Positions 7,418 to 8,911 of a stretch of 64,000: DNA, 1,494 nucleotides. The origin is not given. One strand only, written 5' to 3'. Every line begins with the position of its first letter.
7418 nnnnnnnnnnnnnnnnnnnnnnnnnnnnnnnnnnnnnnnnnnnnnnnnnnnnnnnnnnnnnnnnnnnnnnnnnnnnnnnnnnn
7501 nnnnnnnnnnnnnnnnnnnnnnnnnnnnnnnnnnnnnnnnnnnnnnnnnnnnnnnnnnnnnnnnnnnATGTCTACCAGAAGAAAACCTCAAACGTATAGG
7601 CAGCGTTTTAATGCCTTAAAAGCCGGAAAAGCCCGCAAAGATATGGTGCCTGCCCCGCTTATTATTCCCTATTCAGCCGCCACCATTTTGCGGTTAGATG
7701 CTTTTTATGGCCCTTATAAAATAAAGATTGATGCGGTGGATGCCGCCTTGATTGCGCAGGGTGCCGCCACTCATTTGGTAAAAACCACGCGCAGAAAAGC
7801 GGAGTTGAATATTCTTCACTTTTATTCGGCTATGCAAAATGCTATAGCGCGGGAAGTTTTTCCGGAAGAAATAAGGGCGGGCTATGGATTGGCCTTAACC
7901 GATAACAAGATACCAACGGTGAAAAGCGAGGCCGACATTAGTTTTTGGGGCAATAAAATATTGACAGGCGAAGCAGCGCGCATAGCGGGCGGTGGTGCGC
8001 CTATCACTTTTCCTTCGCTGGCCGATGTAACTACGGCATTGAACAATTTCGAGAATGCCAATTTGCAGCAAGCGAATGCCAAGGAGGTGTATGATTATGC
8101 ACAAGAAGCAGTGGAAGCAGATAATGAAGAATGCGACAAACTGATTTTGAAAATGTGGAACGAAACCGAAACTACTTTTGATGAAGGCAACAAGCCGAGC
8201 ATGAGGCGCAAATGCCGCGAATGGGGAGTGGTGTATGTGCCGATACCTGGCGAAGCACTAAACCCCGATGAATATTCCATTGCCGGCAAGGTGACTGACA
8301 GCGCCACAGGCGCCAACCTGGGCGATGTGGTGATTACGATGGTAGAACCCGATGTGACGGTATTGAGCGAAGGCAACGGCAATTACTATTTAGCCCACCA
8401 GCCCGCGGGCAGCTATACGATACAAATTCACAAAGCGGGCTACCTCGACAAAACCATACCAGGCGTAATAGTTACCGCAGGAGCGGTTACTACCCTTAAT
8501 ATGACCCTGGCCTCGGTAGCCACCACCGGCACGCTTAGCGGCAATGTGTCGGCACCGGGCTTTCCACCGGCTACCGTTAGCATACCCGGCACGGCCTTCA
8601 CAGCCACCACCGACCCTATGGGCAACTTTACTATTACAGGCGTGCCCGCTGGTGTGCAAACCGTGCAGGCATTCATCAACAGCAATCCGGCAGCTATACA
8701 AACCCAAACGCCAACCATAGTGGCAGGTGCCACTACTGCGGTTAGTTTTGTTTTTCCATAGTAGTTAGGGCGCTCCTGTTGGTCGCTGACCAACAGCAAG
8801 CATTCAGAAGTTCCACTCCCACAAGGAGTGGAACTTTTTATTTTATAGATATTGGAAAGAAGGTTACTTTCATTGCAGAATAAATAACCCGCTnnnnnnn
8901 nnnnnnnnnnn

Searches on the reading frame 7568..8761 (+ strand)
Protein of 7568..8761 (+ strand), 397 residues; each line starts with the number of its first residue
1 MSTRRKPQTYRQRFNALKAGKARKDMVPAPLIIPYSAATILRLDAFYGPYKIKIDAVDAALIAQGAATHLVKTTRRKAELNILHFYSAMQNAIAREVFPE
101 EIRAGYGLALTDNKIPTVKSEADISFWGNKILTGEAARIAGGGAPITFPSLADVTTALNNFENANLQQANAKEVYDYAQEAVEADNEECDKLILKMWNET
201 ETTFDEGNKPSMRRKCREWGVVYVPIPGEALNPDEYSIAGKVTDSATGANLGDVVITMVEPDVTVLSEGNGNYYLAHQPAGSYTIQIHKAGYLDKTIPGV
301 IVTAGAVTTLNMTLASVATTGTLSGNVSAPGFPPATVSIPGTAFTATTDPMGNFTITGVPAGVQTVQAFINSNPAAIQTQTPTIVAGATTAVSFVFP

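Call 10: search_protein_families(library=pfam, proteins=[window:7568-8761:+], max_evalue=0.01)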
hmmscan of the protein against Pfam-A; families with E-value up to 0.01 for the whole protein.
window:7568-8761:+ (397 aa): 3 families
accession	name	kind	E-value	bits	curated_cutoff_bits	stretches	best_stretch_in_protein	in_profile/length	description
PF13620.12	CarboxypepD_reg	-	3.6e-18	66.1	32.3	2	237-314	1-81/82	Carboxypeptidase regulatory-like domain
PF13715.12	CarbopepD_reg_2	-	6.3e-14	52.2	32.2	2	238-313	1-75/88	CarboxypepD_reg-like domain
PF14686.12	fn3_3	-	0.0004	20.5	24.4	0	341-391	24-74/75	Polysaccharide lyase family 4, domain II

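Call 11: search_protein_families(library=phrogs, proteins=[window:7568-8761:+], max_evalue=0.01)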
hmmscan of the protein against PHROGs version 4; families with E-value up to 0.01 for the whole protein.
window:7568-8761:+ (397 aa): 0 families

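Call 14: find_homologous_proteins(query=window:7568-8761:+)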
Query window:7568-8761:+ (397 aa): 66 proteins with E <= 0.001 among 8000 candidates.
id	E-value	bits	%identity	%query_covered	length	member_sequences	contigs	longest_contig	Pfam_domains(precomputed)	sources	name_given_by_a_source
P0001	8.6e-149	514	60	100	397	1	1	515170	PF13715.13,PF14686.13,PF13620.13,PF22904.4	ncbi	-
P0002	1.4e-141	490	58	100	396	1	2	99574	PF13715.13,PF13620.13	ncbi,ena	-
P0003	3.9e-135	469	55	100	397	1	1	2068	PF13715.13,PF14686.13,PF16371.13,PF13620.13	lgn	-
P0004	8.7e-134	464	55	100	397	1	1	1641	PF13715.13,PF13620.13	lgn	-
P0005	6.5e-130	452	64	80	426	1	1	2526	PF13715.13,PF13620.13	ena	-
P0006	7.1e-130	451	56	100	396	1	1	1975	PF13715.13,PF13620.13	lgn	-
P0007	6.7e-129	448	54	100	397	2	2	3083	PF13715.13,PF13620.13,PF22904.4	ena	-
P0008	9.7e-128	444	53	100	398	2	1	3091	PF13715.13,PF13620.13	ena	-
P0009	5.4e-127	442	54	100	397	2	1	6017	PF13715.13,PF13620.13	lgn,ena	-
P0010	7.4e-127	441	52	100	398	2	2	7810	PF13715.13,PF13620.13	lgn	-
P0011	5.3e-125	435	51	100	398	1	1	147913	PF13715.13,PF13620.13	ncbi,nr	ncbi:MAG: carboxypeptidase regulatory-like domain-containing protein [Bacteroidetes bacterium]|nr:ca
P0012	2.2e-124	433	53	100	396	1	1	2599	PF13715.13,PF14686.13,PF13620.13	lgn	-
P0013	5.8e-123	429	52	100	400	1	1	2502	PF13715.13,PF13620.13,PF22904.4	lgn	-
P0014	1.7e-121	424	52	100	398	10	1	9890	PF13715.13,PF13620.13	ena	-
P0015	3.0e-121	423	52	100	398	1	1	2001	PF13715.13,PF13620.13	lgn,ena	-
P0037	3.2e-105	370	49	100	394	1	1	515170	PF13715.13,PF13620.13,PF22904.4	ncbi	-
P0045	1.9e-97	345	45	100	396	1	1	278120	PF13715.13,PF14686.13,PF13620.13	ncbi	-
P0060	8.9e-70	254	41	80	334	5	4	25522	PF13620.13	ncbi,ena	-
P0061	3.0e-69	252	44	79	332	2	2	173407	PF13715.13,PF13620.13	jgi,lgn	jgi:hypothetical protein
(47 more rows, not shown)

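Call 19: find_encoding_contigs(protein=P0001, flank=4000, max_places=3)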
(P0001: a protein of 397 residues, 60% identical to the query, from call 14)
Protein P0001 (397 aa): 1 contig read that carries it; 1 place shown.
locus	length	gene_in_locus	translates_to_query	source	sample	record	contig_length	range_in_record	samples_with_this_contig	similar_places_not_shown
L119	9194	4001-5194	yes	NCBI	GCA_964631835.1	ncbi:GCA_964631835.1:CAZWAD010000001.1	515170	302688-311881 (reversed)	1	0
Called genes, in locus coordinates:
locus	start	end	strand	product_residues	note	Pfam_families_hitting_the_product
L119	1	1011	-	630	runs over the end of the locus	PF05721:PhyH, PF13759:2OG-FeII_Oxy_5 (faint), PF05721:PhyH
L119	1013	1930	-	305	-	PF05721:PhyH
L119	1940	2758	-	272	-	PF01061:ABC2_membrane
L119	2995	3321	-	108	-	-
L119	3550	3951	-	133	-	-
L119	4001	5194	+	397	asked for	PF22904:NOMO1-like_2nd (faint), PF13620:CarboxypepD_reg, PF13715:CarbopepD_reg_2, PF14686:fn3_3 (faint), PF13620:CarboxypepD_reg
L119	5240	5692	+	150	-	-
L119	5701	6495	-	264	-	PF00149:Metallophos, PF12850:Metallophos_2 (weak)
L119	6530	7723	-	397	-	PF16670:PI-PLC-C1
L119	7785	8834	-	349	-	-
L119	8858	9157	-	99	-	PF02575:YbaB_DNA_bd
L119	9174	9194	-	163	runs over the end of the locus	PF04461:YajQ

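Call 20: find_encoding_contigs(protein=P0002, flank=4000, max_places=3)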
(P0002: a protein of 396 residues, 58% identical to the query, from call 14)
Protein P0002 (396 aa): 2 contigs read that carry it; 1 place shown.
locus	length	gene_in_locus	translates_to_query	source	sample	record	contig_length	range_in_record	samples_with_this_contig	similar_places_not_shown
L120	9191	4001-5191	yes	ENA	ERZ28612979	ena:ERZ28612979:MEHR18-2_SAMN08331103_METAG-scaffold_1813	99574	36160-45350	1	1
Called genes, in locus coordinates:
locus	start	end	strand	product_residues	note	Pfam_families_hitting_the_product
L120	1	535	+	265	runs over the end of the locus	PF22827:GldL_N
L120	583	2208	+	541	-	PF12081:GldM_1st, PF21601:GldM_2nd, PF21602:GldM_3rd, PF12080:GldM_4th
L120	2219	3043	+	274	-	PF19841:GldN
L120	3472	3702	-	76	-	-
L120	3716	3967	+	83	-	-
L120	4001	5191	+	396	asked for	PF13620:CarboxypepD_reg, PF13715:CarbopepD_reg_2 (weak)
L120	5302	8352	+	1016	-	PF18911:PKD_4, PF18962:Por_Secre_tail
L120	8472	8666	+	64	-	-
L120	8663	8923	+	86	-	PF05016:ParE_toxin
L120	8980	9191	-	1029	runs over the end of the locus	PF02129:Peptidase_S15, PF08530:PepX_C, PF18962:Por_Secre_tail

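Call 28: find_related_loci(query=A1, collection=metagenome_contigs, flank=2500)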
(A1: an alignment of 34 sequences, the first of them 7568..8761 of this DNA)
Query A1 (397 aa) in metagenome_contigs; peptide patterns used: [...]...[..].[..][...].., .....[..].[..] (x = any residue, [..] = any of these).
148 stretches matched a pattern; 84 encode a relative of the query (tblastn E <= 1e-3); the best 80 are kept; 80 distinct loci.
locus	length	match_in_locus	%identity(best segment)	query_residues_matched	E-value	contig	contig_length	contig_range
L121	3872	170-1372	50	1-396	5e-124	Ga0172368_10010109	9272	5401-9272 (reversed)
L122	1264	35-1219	49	1-397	2e-129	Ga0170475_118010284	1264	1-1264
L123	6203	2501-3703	49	1-396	5e-118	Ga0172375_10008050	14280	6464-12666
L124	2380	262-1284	51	1-339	2e-108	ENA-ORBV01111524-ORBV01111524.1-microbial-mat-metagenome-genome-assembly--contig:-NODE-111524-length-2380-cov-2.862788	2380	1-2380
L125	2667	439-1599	47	1-385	3e-100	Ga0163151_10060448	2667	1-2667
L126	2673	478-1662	45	6-396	1e-95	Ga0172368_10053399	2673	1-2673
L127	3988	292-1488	41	1-396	1e-91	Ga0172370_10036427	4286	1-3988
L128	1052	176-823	61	1-216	5e-90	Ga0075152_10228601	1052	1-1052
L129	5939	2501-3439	46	1-314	5e-82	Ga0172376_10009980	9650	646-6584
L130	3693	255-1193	46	1-314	5e-82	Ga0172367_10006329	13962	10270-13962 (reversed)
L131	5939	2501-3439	46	1-314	5e-82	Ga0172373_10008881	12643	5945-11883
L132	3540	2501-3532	39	1-360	5e-79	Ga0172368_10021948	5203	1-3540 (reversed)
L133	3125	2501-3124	61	1-208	1e-72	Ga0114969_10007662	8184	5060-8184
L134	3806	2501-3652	37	1-394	8e-68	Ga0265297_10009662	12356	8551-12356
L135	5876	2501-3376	43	1-293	1e-66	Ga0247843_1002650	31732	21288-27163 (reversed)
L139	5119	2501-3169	47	1-224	4e-57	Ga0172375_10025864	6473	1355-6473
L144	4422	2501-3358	37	4-297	3e-55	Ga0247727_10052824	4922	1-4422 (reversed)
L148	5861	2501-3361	38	3-297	2e-54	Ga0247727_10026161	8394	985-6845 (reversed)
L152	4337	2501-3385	36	1-288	3e-53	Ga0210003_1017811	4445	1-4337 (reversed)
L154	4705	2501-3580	35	1-368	7e-52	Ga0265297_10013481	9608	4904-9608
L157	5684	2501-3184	40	1-229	4e-50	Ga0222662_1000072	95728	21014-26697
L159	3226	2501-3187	40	1-229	2e-48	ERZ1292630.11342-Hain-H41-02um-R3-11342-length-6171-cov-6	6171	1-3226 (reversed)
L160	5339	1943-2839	36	1-307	2e-48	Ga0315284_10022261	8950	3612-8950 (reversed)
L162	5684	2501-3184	41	1-229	8e-47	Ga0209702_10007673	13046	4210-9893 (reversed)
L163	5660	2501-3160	43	4-224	8e-47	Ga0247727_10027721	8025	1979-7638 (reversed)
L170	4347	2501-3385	35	3-305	1e-36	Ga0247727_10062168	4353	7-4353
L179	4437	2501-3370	35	1-297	9e-39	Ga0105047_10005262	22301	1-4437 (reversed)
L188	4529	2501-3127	31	15-224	2e-26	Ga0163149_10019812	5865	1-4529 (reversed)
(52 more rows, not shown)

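Call 29: search_protein_families(library=ncbifam, proteins=[window:7568-8761:+], max_evalue=0.01)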
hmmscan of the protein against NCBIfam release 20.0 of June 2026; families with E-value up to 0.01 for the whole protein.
window:7568-8761:+ (397 aa): 1 family
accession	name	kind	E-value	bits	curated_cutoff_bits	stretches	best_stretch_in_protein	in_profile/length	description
NF052345.1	S_layer_anammox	exception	3e-10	38.1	1400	2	225-325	1302-1403/1596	Kustd1514 family S-layer glycoprotein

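Call 39: predict_structure(alignment_id=A1)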
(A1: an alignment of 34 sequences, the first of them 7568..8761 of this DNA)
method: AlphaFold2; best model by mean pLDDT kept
length: 397 residues; sequences in the alignment: 34
mean_pLDDT: 89.9   pTM: 0.59
mean pLDDT of the five models: 89.9, 88.3, 88.1, 87.8, 87.0
residues with pLDDT >= 90: 238; 70-90: 157; 50-70: 2; < 50: 0
segments of 3 or more residues with pLDDT < 50: none
pLDDT, mean of each block of 10 residues (from residue 1): 82 91 90 94 95 92 88 93 94 90 90 88 94 91 87 94 94 94 93 94 89 88 81 88 89 88 85 89 91 86 90 82 91 91 89 91 91 89 87 91
secondary structure, 60 per line:
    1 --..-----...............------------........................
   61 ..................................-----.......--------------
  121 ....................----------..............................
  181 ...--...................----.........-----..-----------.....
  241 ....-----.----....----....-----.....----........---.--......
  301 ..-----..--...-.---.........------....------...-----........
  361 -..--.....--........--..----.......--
elements in order: H10-24 H37-94 H100-106 H121-140 H151-183 H186-204 H209-217 E236-244 E255-258 E263-266 E272-276 E281-288 E295-302 E312-314 E320-328 E335-338 E345-347 E353-360 E366-370 E373-380 E389-395

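Call 47: fold_search(model_id=the predicted structure, library=pdb)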
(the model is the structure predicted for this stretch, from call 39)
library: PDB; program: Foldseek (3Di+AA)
matches with E <= 10: 1040; with E <= 0.001: 70
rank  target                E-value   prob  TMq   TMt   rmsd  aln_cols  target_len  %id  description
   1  6fwv_B                3.7e-08  1.00  0.25  0.20   6.6       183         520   19  The Bacillus anthracis TIE protein (released 2018-08-08)
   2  6fwv_A                4.6e-08  1.00  0.26  0.21   6.3       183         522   19  The Bacillus anthracis TIE protein (released 2018-08-08)
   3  5aq0_B                3.6e-07  1.00  0.20  0.91   1.0        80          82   25  The structure of the Transthyretin-like domain of the first catalytic domain of the HUMAN Carboxypeptidase D (released 2016-09-28)
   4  5aq0_A                1.9e-06  1.00  0.20  0.93   1.0        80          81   25  The structure of the Transthyretin-like domain of the first catalytic domain of the HUMAN Carboxypeptidase D (released 2016-09-28)
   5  4fl4_C                1.9e-06  1.00  0.19  0.23  13.7       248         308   17  Scaffoldin conformation and dynamics revealed by a ternary complex from the Clostridium thermocellum cellulosome (released 2012-06-27)
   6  10ps                  2.4e-06  1.00  0.25  0.19   8.9       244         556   14  Crystal structure of SdrD A2-A3-B1-B2 domains from Staphylococcus aureus JH1 (released 2026-02-11)
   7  2nsm                  2.5e-06  1.00  0.21  0.21   7.9       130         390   24  Crystal structure of the human carboxypeptidase N (Kininase I) catalytic domain (released 2007-04-24)
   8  4oq1                  2.6e-06  1.00  0.18  0.21  11.0       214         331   14  Structure of the Streptococcal ancillary pilin (released 2014-04-23)
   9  4fl4_I                3.0e-06  1.00  0.16  0.20  13.4       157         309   21  Scaffoldin conformation and dynamics revealed by a ternary complex from the Clostridium thermocellum cellulosome (released 2012-06-27)
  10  1qmu_A                5.1e-06  1.00  0.20  0.21   8.0       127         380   18  Duck carboxypeptidase D domain II (released 2000-10-13)
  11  3mn8_A                5.4e-06  1.00  0.20  0.21   4.9       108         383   21  Structure of Drosophila melanogaster carboxypeptidase D isoform 1B short (released 2010-07-28)
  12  4fl4_L                5.4e-06  1.00  0.16  0.21  15.3       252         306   16  Scaffoldin conformation and dynamics revealed by a ternary complex from the Clostridium thermocellum cellulosome (released 2012-06-27)
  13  3mn8_D                6.4e-06  1.00  0.20  0.20   4.9       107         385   20  Structure of Drosophila melanogaster carboxypeptidase D isoform 1B short (released 2010-07-28)
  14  3mn8_B                7.2e-06  1.00  0.20  0.21   4.9       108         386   21  Structure of Drosophila melanogaster carboxypeptidase D isoform 1B short (released 2010-07-28)
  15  6fb3_A                7.2e-06  1.00  0.18  0.04  20.1       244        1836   12  Teneurin 2 Partial Extracellular Domain (released 2018-03-28)
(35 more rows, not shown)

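Call 48: fold_search(model_id=the predicted structure, library=viral)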
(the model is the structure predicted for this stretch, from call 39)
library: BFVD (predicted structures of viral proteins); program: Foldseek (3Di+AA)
matches with E <= 10: 816; with E <= 0.001: 41
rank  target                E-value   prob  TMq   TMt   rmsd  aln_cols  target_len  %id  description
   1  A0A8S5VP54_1          2.9e-10  1.00  0.20  0.08   8.2       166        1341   19  (no name in the UniProt tables at hand)
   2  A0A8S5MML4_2          3.7e-10  1.00  0.26  0.14  10.8       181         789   16  Cell wall surface anchor family domain protein [Siphoviridae sp. ctxc31]
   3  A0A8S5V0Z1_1          4.9e-10  1.00  0.25  0.13  11.0       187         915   18  Putative membrane protein [Siphoviridae sp. ct3r22]
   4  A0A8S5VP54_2          7.6e-10  1.00  0.19  0.07  12.1       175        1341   18  (no name in the UniProt tables at hand)
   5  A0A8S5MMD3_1          1.1e-09  1.00  0.22  0.11  10.3       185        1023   15  Baseplate J like protein [Siphoviridae sp. ctxc31]
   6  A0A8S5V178            1.3e-09  1.00  0.22  0.09  11.9       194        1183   15  Baseplate J like protein [Siphoviridae sp. ct3r22]
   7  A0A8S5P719            5.9e-09  1.00  0.26  0.12  11.4       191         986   17  Baseplate wedge protein (Fragment) [Herelleviridae sp. cttEB8]
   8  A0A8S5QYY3            6.6e-09  1.00  0.20  0.13   9.2       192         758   19  Tail collar fiber protein [Myoviridae sp. ctLtm40]
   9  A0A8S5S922            7.7e-09  1.00  0.17  0.10  15.9       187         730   20  Tail-collar fiber protein [Caudovirales sp. ctTVN2]
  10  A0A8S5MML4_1          2.1e-08  1.00  0.22  0.12  13.1       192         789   18  Cell wall surface anchor family domain protein [Siphoviridae sp. ctxc31]
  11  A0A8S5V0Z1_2          2.6e-08  1.00  0.25  0.13  10.0       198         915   12  Putative membrane protein [Siphoviridae sp. ct3r22]
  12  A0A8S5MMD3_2          3.3e-08  1.00  0.19  0.09  12.8       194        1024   18  Baseplate J like protein [Siphoviridae sp. ctxc31]
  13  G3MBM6                9.9e-08  1.00  0.21  0.21  13.0       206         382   16  Gp160 [Bacillus phage G]
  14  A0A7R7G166            3.0e-07  1.00  0.17  0.23  15.9       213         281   14  (no name in the UniProt tables at hand)
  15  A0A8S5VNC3            3.5e-07  1.00  0.20  0.10  15.9       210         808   14  (no name in the UniProt tables at hand)
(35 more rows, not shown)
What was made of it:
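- Tried and rejected: Foldseek on the whole model was dominated by the Ig-like domains (calls 47, 48).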

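Call 56: search_protein_families(library=pfam, proteins=[L148:1023-1763:+, L152:1002-1841:+, L160:779-1471:+, L170:1033-1812:+, L157:1243-1902:+, L144:641-1672:+, L179:669-1874:+, L188:689-1939:+, L163:1401-1829:+, L132:1611-2159:+], max_evalue=0.01)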
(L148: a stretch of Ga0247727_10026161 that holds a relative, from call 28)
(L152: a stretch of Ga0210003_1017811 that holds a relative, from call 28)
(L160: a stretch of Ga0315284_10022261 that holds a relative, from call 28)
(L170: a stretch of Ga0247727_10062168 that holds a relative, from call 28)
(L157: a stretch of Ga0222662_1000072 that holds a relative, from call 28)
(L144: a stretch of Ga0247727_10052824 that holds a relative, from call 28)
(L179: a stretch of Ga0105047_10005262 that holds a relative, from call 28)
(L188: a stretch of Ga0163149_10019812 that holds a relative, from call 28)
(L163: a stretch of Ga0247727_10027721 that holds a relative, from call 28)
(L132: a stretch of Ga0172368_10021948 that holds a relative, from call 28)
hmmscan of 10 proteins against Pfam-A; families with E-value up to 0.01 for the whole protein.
L148:1023-1763:+ (246 aa): 4 families
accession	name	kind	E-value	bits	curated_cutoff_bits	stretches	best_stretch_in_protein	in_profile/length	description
PF00072.30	Response_reg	-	1.7e-12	47.9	30.2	1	34-138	2-103/111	Response regulator receiver domain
PF08281.18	Sigma70_r4_2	-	5.4e-07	29.6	25.7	1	180-218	8-47/54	Sigma-70, region 4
PF00196.25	GerE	-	9.1e-07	28.9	23.5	1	181-226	1-46/57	Bacterial regulatory proteins, luxR family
PF14493.12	HTH_40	-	0.0068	17.1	27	0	191-226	6-41/89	Helix-turn-helix domain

L152:1002-1841:+ (279 aa): 2 families
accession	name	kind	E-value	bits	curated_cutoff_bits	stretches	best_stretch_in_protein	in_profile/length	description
PF00072.30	Response_reg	-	7.3e-24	84.5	30.2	1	6-120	1-110/111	Response regulator receiver domain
PF04397.21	LytTR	-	1.2e-10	41.9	22.6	1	178-274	3-97/98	LytTr DNA-binding domain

L160:779-1471:+ (230 aa): 2 families
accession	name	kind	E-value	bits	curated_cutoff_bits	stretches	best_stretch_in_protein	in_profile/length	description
PF00072.30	Response_reg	-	5e-24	85.1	30.2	1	7-118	1-110/111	Response regulator receiver domain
PF00196.25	GerE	-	0.00057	19.9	23.5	1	155-209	3-57/57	Bacterial regulatory proteins, luxR family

L170:1033-1812:+ (259 aa): 3 families
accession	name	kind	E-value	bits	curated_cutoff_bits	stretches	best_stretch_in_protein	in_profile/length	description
PF00072.30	Response_reg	-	1.8e-24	86.5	30.2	1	33-144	1-110/111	Response regulator receiver domain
PF00196.25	GerE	-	4.2e-07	29.9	23.5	1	179-235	1-57/57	Bacterial regulatory proteins, luxR family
PF08281.18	Sigma70_r4_2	-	0.004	17.2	25.7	1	181-218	11-49/54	Sigma-70, region 4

L157:1243-1902:+ (219 aa): 2 families
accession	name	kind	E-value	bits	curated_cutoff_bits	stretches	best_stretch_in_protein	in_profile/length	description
PF00196.25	GerE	-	2.3e-10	40.4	23.5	1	150-200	1-51/57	Bacterial regulatory proteins, luxR family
PF00072.30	Response_reg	-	2.9e-09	37.5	30.2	1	7-118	1-107/111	Response regulator receiver domain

L144:641-1672:+ (343 aa): 1 family
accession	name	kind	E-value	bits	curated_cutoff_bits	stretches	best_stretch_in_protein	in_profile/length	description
PF18962.6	Por_Secre_tail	-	1.3e-10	41.8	27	1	270-341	1-75/75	Secretion system C-terminal sorting domain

L179:669-1874:+ (401 aa): 8 families
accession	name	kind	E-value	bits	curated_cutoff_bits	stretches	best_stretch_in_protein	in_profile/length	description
PF03486.20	HI0933_like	-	4.6e-75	252.7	50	1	3-396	3-242/244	HI0933-like protein Rossmann domain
PF22780.1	HI0933_like_1st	-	1.3e-28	100.3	27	1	187-344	1-165/165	HI0933-like protein barrel and H2TH domain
PF00890.30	FAD_binding_2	-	4.2e-09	36.5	20.4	1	5-105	4-109/414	FAD binding domain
PF13738.12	Pyr_redox_3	-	2.7e-07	30.6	30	1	113-172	83-140/305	Pyridine nucleotide-disulphide oxidoreductase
PF07992.20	Pyr_redox_2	-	5.8e-07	29.6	26.1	1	2-168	2-111/291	Pyridine nucleotide-disulphide oxidoreductase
PF01134.28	GIDA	-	2.5e-05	24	22.1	0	352-398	343-382/391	Glucose inhibited division protein A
PF01266.30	DAO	-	0.0002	21.4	27.9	0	122-171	160-208/353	FAD dependent oxidoreductase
PF13454.12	NAD_binding_9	-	0.00079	19.9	21.8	0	5-166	2-154/155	FAD-NAD(P)-binding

L188:689-1939:+ (416 aa): 3 families
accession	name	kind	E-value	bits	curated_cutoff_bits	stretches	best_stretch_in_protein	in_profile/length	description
PF12833.13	HTH_18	-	8e-14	52.1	33.6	1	331-412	1-79/80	Helix-turn-helix domain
PF00165.29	HTH_AraC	-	7.2e-08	32.8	26.6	1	378-410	9-40/42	Bacterial regulatory helix-turn-helix proteins, AraC family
PF20276.3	CTD1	-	0.0018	18.3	25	1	326-403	147-223/243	C-terminal domain 1 of the ABC-three component (ABC-3C) systems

L163:1401-1829:+ (142 aa): 1 family
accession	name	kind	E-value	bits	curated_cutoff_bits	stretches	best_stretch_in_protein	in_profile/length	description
PF00072.30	Response_reg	-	2.9e-13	50.4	30.2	1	8-129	1-109/111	Response regulator receiver domain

L132:1611-2159:+ (182 aa): 1 family
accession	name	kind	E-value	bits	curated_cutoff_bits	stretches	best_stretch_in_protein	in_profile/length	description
PF04397.21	LytTR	-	6.9e-11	42.7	22.6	1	55-145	6-94/98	LytTr DNA-binding domain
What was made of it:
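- L132 has a LytTR protein and L188 an AraC protein (call 56).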

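Call 63: find_encoding_contigs(protein=P0061, flank=6000, max_places=2)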
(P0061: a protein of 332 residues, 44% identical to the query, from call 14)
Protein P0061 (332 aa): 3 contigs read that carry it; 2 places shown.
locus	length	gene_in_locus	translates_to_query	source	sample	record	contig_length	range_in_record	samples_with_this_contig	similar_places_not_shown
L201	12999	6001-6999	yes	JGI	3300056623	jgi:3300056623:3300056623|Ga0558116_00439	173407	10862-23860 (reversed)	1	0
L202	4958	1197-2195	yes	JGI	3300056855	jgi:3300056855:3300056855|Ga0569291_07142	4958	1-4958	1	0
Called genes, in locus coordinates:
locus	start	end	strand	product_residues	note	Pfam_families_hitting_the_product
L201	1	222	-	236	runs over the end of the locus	PF02348:CTP_transf_3, PF12804:NTP_transf_3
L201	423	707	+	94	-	PF01541:GIY-YIG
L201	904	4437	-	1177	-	PF18911:PKD_4, PF00801:PKD, PF18911:PKD_4, PF00801:PKD, PF18911:PKD_4, PF13585:CHU_C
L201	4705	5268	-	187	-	-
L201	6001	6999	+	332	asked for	PF13620:CarboxypepD_reg, PF13715:CarbopepD_reg_2 (weak)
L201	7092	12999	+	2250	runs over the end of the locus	PF13573:SprB (weak), PF13229:Beta_helix, PF18962:Por_Secre_tail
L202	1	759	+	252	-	?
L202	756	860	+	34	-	-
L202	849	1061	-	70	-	-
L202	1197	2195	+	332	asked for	PF13620:CarboxypepD_reg, PF13715:CarbopepD_reg_2 (weak)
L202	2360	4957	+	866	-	?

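Call 64: find_encoding_contigs(protein=P0045, flank=6000, max_places=2)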
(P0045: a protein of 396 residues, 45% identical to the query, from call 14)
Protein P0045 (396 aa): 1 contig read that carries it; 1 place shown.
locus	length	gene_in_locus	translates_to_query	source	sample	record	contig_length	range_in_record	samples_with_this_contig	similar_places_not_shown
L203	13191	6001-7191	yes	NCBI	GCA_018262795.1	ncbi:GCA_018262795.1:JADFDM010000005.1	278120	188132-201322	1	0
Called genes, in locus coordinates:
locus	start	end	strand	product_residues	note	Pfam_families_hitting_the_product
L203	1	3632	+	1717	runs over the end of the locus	PF01364:Peptidase_C25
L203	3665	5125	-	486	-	-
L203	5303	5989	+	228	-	-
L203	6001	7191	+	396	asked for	PF13620:CarboxypepD_reg, PF13715:CarbopepD_reg_2, PF14686:fn3_3 (faint), PF13620:CarboxypepD_reg (weak)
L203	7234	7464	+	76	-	-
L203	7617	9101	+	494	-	-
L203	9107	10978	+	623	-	PF18962:Por_Secre_tail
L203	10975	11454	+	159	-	-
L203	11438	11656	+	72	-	-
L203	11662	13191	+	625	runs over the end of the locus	PF18962:Por_Secre_tail (weak)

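Call 65: find_encoding_contigs(protein=P0060, flank=6000, max_places=2)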
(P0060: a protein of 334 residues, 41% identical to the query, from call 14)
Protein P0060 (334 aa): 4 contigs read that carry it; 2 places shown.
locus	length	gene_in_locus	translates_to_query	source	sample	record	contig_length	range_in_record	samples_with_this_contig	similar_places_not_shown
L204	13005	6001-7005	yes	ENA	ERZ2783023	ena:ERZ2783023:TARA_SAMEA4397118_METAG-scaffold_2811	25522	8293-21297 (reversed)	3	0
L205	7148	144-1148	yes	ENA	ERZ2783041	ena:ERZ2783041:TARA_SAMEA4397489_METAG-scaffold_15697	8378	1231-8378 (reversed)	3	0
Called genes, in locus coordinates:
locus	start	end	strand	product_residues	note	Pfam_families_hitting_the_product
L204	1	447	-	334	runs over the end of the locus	-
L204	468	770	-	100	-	PF02699:YajC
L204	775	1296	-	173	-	PF07610:DUF1573, PF22544:HYDIN_VesB_CFA65-like_Ig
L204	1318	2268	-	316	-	PF01029:NusB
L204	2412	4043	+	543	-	-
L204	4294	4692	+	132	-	PF11680:DUF3276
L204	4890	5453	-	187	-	PF13392:HNH_3 (weak)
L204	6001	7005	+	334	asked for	PF13620:CarboxypepD_reg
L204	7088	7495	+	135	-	-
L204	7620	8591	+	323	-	-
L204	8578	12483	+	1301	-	PF25778:DUF7948, PF06739:SBBP (faint), PF18962:Por_Secre_tail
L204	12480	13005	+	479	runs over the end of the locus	PF17164:DUF5122 (faint), PF18962:Por_Secre_tail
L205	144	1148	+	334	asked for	PF13620:CarboxypepD_reg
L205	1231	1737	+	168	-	-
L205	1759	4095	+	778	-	-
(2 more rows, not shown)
